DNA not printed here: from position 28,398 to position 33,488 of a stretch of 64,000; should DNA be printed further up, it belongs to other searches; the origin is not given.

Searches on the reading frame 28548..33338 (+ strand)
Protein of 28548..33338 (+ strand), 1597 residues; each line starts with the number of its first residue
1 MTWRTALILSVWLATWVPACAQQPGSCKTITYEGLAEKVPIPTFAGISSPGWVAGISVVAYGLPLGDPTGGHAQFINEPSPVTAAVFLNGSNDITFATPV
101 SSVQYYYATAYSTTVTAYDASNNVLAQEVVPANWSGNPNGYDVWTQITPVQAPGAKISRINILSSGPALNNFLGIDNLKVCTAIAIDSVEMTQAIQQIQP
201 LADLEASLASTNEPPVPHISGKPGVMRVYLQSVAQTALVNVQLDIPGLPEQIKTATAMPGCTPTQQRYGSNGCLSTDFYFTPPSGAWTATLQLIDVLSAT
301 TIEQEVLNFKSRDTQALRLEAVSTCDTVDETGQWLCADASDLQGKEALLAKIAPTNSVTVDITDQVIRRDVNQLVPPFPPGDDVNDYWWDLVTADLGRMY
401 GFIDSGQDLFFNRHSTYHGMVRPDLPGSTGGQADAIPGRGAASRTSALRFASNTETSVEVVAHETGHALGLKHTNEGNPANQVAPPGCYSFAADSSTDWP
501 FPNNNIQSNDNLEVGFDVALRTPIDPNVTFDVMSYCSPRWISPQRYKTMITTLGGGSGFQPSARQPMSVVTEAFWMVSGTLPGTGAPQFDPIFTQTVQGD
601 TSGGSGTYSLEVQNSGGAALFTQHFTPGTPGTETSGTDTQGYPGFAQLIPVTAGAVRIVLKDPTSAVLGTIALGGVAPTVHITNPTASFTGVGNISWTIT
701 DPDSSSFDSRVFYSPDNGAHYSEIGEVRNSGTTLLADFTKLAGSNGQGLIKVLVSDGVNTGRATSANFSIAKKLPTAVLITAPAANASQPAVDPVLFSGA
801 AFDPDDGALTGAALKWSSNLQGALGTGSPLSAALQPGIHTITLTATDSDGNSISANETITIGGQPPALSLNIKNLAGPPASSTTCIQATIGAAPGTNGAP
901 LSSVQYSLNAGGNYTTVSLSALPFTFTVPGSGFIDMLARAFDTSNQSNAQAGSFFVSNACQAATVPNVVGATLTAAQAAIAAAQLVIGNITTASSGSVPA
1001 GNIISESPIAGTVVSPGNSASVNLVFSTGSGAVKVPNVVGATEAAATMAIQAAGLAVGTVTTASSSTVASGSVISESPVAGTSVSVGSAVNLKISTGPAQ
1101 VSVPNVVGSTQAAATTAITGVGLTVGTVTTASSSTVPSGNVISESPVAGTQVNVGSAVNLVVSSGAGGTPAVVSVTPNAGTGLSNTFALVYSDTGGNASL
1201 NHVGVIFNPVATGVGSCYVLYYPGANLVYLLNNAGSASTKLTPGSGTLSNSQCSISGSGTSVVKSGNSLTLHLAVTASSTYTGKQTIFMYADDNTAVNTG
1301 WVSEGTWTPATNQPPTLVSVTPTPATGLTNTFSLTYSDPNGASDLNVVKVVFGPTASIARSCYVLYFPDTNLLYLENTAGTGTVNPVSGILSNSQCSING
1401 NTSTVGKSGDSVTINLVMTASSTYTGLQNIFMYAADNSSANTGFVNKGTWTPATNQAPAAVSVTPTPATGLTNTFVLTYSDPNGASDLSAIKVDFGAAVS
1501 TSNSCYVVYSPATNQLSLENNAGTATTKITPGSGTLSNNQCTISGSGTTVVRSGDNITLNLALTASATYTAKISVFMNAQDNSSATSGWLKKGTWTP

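Call 59: search_protein_families(library=pfam, proteins=[window:28548-33338:+], max_evalue=0.0001)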
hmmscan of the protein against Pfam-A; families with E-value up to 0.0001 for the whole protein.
window:28548-33338:+ (1597 aa): 2 families
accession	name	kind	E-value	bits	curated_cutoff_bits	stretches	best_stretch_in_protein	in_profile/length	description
PF03793.24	PASTA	-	3.2e-34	117.1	23.2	3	1033-1096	1-64/64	PASTA domain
PF13688.12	Reprolysin_5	-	5.9e-05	23.8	27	0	449-484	133-169/196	Metallo-peptidase family M12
